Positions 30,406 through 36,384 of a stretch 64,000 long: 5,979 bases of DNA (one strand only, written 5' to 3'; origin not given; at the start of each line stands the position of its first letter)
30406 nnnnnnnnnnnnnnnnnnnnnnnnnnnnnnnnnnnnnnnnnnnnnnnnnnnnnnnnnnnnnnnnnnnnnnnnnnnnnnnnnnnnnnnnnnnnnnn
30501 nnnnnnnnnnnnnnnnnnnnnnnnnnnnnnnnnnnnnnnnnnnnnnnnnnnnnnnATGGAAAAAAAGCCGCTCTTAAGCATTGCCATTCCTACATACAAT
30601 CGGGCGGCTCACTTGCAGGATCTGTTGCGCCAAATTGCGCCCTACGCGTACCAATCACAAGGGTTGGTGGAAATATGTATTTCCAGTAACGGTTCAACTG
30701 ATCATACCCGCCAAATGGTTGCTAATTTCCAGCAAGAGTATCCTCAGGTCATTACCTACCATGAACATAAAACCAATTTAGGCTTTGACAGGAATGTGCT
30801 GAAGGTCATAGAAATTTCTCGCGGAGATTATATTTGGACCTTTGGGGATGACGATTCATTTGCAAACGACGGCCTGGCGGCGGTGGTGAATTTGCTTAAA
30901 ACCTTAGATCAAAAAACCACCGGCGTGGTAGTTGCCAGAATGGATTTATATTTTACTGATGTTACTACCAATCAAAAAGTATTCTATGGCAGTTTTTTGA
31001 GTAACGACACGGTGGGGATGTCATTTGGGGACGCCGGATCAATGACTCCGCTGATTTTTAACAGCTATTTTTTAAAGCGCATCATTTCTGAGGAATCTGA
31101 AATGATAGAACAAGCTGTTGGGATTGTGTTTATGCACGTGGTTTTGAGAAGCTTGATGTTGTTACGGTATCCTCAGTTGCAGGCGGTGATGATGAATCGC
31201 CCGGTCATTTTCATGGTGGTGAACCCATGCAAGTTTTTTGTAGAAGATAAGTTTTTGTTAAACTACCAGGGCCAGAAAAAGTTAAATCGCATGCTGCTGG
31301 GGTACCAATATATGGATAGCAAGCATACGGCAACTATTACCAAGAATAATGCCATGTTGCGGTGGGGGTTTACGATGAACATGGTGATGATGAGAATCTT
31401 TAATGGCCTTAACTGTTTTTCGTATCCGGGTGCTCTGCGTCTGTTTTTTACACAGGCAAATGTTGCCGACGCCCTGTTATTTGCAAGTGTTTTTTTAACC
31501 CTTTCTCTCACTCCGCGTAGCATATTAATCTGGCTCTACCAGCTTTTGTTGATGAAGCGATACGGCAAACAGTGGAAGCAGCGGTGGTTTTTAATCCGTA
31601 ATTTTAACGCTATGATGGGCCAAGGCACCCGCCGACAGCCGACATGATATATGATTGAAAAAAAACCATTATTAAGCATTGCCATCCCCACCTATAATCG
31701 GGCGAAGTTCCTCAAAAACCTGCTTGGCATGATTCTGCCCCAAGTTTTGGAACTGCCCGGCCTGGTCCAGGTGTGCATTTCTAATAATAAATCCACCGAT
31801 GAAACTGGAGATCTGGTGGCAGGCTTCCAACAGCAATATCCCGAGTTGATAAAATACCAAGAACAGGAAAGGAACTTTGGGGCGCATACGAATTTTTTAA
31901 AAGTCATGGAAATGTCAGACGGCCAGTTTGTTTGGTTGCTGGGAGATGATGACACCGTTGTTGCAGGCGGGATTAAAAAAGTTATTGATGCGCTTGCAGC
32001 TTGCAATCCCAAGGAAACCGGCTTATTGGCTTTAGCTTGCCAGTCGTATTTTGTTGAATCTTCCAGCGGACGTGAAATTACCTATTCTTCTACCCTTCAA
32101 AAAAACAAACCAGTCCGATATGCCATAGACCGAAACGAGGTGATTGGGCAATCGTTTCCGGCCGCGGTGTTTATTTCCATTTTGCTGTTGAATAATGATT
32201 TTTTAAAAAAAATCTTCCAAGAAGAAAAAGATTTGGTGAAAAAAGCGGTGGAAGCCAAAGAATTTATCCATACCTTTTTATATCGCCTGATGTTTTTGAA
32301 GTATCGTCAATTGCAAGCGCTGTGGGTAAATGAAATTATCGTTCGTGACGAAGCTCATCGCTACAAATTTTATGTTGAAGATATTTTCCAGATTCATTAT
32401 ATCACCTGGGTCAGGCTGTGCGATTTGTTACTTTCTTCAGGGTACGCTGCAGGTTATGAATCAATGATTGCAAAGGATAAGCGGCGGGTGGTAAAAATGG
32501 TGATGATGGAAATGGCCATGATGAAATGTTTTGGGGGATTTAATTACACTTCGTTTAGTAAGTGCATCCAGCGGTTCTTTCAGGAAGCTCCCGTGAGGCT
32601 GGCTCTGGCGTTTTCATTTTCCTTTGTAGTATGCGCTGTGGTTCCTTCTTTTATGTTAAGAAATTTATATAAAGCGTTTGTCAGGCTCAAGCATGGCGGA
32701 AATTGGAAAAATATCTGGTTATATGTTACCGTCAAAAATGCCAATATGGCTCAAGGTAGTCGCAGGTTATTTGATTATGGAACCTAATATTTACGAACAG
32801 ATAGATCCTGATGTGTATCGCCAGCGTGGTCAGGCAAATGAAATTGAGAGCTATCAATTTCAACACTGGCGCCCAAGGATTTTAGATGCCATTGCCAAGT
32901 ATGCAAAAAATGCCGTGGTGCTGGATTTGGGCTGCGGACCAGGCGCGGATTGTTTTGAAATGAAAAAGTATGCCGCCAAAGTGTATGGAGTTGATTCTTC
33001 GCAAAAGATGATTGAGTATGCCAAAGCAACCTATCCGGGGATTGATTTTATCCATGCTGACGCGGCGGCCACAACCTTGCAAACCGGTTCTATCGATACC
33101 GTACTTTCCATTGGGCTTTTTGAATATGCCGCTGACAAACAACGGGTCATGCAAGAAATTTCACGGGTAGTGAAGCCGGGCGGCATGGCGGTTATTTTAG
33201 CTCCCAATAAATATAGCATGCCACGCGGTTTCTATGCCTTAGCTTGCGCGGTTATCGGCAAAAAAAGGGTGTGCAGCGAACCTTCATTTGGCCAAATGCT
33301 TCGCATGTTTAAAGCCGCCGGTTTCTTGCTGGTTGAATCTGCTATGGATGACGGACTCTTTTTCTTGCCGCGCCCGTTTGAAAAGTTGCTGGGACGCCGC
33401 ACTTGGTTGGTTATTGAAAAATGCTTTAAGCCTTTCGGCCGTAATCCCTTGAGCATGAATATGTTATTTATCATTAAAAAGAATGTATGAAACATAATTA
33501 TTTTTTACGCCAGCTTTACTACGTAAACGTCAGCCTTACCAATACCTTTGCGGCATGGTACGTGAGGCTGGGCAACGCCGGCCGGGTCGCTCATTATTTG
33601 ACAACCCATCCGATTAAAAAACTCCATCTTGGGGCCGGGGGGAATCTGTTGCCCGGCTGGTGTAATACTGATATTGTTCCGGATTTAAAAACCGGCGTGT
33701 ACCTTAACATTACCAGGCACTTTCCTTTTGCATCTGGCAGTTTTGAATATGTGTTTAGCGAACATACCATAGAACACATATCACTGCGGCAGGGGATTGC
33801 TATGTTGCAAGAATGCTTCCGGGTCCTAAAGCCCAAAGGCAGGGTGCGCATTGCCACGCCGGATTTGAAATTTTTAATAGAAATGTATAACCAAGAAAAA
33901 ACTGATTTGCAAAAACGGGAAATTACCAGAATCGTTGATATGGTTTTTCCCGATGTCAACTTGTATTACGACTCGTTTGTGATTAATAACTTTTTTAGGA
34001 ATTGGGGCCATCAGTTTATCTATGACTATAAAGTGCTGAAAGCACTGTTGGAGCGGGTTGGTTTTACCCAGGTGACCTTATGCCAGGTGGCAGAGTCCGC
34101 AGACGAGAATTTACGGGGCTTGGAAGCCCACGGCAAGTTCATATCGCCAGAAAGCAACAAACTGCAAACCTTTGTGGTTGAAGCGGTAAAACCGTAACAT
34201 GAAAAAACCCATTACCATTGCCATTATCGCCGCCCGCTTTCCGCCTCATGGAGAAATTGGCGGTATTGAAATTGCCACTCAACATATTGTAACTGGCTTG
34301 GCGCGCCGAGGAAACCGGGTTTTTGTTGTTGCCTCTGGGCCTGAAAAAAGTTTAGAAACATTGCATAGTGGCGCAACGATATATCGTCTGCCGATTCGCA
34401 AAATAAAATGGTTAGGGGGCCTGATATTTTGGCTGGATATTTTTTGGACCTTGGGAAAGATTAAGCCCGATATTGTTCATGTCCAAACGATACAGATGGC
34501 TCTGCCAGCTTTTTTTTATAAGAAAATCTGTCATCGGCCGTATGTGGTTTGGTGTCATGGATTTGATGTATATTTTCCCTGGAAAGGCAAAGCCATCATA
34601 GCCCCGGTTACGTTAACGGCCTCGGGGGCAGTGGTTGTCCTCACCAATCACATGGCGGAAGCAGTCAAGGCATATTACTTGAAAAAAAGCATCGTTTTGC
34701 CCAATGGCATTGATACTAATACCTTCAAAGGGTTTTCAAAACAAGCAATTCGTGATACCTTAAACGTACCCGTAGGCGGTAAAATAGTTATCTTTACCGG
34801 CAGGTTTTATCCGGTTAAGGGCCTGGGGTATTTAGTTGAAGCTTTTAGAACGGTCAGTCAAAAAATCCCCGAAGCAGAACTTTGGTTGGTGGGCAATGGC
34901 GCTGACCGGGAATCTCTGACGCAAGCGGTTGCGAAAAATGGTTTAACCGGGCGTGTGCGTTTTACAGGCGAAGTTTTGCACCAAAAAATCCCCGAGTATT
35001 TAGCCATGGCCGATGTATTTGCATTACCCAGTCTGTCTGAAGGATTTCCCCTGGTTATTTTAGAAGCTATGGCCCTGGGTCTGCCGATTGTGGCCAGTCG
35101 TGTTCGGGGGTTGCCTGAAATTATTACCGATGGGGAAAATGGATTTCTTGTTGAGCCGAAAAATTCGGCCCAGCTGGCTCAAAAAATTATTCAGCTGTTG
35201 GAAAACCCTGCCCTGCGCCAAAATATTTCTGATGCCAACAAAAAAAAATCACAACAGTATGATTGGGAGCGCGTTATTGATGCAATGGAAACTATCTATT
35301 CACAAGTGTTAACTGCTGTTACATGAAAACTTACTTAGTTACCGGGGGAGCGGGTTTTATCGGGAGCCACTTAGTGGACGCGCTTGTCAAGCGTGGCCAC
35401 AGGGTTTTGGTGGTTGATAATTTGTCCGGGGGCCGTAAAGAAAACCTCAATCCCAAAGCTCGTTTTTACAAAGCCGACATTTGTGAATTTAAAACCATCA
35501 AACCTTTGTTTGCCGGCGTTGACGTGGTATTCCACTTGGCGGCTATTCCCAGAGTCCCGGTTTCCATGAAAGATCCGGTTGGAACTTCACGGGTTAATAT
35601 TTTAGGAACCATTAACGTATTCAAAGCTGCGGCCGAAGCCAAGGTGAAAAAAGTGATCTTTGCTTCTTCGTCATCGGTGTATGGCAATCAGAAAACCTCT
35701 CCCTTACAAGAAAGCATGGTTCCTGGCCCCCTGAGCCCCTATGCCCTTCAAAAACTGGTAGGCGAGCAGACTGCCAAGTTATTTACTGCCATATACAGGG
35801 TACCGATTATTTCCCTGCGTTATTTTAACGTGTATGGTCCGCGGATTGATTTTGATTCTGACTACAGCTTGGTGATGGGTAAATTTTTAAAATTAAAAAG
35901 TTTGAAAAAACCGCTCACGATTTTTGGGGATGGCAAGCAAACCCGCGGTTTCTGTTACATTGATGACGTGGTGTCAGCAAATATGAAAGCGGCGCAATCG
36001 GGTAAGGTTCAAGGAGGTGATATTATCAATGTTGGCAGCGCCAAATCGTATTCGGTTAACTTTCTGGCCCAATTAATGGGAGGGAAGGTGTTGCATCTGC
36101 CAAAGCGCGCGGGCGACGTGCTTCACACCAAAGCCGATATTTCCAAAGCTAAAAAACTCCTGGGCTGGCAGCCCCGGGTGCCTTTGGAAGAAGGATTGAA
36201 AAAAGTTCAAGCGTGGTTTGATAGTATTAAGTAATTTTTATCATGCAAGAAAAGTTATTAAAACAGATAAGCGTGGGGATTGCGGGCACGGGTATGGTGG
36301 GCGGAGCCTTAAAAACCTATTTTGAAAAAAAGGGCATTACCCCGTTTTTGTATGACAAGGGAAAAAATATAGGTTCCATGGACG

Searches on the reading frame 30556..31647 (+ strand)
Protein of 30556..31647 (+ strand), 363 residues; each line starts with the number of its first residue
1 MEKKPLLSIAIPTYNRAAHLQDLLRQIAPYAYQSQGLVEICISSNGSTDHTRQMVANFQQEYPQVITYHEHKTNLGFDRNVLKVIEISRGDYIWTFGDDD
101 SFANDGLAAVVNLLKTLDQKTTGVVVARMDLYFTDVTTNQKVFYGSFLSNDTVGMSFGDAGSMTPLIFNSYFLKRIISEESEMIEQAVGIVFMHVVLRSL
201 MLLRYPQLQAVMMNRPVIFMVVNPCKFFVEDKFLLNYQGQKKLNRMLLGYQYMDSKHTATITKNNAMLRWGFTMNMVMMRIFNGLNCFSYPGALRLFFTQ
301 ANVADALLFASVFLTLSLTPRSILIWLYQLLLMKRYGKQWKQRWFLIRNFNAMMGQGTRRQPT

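Call 8: search_protein_families(library=pfam, proteins=[window:30556-31647:+], max_evalue=0.001)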
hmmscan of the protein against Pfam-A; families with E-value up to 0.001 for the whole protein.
window:30556-31647:+ (363 aa): 2 families
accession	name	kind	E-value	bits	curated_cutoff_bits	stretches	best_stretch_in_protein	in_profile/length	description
PF00535.33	Glycos_transf_2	-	9.2e-21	74.9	23.3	1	8-141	1-127/168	Glycosyl transferase family 2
PF13641.12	Glyco_tranf_2_3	-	3.8e-09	37.3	27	1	7-130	3-126/230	Glycosyltransferase like family 2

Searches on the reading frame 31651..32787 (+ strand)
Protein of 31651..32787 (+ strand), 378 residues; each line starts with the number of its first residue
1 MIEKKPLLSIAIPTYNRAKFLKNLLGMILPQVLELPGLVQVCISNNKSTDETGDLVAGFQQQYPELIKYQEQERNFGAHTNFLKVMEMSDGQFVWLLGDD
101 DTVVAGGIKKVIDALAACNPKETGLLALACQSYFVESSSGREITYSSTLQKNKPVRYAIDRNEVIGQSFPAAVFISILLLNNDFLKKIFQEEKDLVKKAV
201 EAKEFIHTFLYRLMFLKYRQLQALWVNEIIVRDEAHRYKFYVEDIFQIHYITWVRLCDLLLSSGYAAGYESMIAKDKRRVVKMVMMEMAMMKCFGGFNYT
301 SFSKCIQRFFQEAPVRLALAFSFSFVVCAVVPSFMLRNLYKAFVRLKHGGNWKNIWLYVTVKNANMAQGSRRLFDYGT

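Call 9: search_protein_families(library=pfam, proteins=[window:31651-32787:+], max_evalue=0.001)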
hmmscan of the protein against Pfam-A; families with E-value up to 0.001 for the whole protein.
window:31651-32787:+ (378 aa): 2 families
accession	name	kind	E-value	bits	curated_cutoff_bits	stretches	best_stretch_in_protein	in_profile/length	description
PF00535.33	Glycos_transf_2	-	8e-17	62.1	23.3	1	9-117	1-105/168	Glycosyl transferase family 2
PF13641.12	Glyco_tranf_2_3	-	6.8e-06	26.7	27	1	8-111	3-107/230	Glycosyltransferase like family 2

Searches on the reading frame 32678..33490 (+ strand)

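Call 9: search_protein_families(library=pfam, proteins=[window:32678-33490:+], max_evalue=0.001)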
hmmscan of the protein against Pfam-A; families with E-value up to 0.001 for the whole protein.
window:32678-33490:+ (270 aa): 9 families
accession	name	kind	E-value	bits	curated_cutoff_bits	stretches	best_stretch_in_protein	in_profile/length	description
PF08241.18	Methyltransf_11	-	6.5e-23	81.6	21.2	1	82-173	1-95/95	Methyltransferase domain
PF13649.12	Methyltransf_25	-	8.6e-22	78.1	27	1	81-169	1-97/97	Methyltransferase domain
PF13847.12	Methyltransf_31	-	2.5e-20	73.1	27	1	77-182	3-119/145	Methyltransferase domain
PF13489.12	Methyltransf_23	-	8e-16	58.6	27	1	59-220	4-163/164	Methyltransferase domain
PF08242.18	Methyltransf_12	-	4.6e-14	53.4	30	1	82-170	1-97/98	Methyltransferase domain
PF01209.24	Ubie_methyltran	-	5.5e-13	49.2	20.1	1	45-182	15-160/233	ubiE/COQ5 methyltransferase family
PF02353.26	CMAS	-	8.2e-05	22.5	27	1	77-173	62-164/273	Mycolic acid cyclopropane synthetase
PF01728.25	FtsJ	-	0.00012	22.5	24.1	1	75-134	19-80/181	FtsJ-like methyltransferase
PF05219.18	DREV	-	0.00038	20.1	26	1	71-173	88-186/265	DREV methyltransferase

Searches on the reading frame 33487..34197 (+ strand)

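Call 9: search_protein_families(library=pfam, proteins=[window:33487-34197:+], max_evalue=0.001)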
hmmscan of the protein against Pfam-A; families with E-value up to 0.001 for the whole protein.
window:33487-34197:+ (236 aa): 4 families
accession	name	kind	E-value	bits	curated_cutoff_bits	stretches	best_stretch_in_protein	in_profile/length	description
PF08241.18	Methyltransf_11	-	1.4e-07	32.5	21.2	1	77-120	52-93/95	Methyltransferase domain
PF13649.12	Methyltransf_25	-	6.4e-06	27.2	27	1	77-118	56-97/97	Methyltransferase domain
PF13489.12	Methyltransf_23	-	4.7e-05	23.6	27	1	76-197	65-163/164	Methyltransferase domain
PF13847.12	Methyltransf_31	-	0.0001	22.4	27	1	75-149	63-140/145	Methyltransferase domain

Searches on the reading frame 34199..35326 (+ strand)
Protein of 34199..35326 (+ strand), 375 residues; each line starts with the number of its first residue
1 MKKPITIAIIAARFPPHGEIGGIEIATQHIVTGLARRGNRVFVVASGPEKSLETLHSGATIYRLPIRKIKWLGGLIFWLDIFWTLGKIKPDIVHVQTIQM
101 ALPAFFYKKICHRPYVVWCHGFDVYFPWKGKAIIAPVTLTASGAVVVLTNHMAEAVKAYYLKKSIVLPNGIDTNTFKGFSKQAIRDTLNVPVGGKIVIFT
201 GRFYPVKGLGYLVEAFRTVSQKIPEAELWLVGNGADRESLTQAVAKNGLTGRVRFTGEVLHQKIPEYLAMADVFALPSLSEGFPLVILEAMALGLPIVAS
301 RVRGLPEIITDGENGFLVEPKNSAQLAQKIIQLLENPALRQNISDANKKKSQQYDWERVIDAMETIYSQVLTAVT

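Call 9: search_protein_families(library=pfam, proteins=[window:34199-35326:+], max_evalue=0.001)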
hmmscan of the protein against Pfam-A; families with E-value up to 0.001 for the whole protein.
window:34199-35326:+ (375 aa): 7 families
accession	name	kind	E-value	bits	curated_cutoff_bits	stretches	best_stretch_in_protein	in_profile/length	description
PF00534.26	Glycos_transf_1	-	7.9e-49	165.9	26.4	1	181-349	2-171/172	Glycosyl transferases group 1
PF13692.12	Glyco_trans_1_4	-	1.7e-46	158.5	27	1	195-336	2-142/142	Glycosyl transferases group 1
PF13439.12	Glyco_transf_4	-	1.3e-18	68.1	28.5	1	20-174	1-169/170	Glycosyltransferase Family 4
PF13579.12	Glyco_trans_4_4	-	3.3e-14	54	29.7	1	21-170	1-158/158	Glycosyl transferase 4-like domain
PF20706.3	GT4-conflict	-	2.7e-13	50.1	26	1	192-362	195-384/385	Family 4 Glycosyltransferase in conflict systems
PF13524.12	Glyco_trans_1_2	-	1.9e-07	31.5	25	1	224-363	13-142/144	Glycosyl transferase-like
PF13477.12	Glyco_trans_4_2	-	6.1e-06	26.9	23.4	1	25-125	11-112/139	Glycosyl transferase 4-like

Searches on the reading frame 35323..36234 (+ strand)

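Call 9: search_protein_families(library=pfam, proteins=[window:35323-36234:+], max_evalue=0.001)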
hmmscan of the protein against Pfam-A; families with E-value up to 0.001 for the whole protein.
window:35323-36234:+ (303 aa): 10 families
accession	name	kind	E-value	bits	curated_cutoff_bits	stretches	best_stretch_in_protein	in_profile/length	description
PF01370.27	Epimerase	-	5.3e-63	213.1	20.9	1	5-238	2-240/240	NAD dependent epimerase/dehydratase family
PF16363.11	GDP_Man_Dehyd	-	5.5e-55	187.6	27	1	5-294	1-331/332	GDP-mannose 4,6 dehydratase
PF01073.25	3Beta_HSD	-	1e-22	80.9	22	1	5-225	1-230/280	3-beta hydroxysteroid dehydrogenase/isomerase family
PF02719.21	Polysacc_synt_2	-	1.3e-15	57.8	20.2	1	5-252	2-243/293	Polysaccharide biosynthesis protein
PF04321.23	RmlD_sub_bind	-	5.9e-13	49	27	1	4-153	3-138/287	RmlD substrate binding domain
PF13460.12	NAD_binding_10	-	9.7e-13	48.8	27.2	1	8-131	1-115/184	NAD(P)H-binding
PF07993.18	NAD_binding_4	-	3.3e-12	46.6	20.1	1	58-144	81-164/258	Male sterility protein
PF05368.20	NmrA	-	1.3e-08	35.3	27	1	2-116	3-107/298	NmrA-like family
PF00106.31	adh_short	-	3.7e-06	27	26.6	1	2-114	1-134/195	short chain dehydrogenase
PF08659.16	KR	-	2.9e-05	24.5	22.6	1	3-35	2-34/180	KR domain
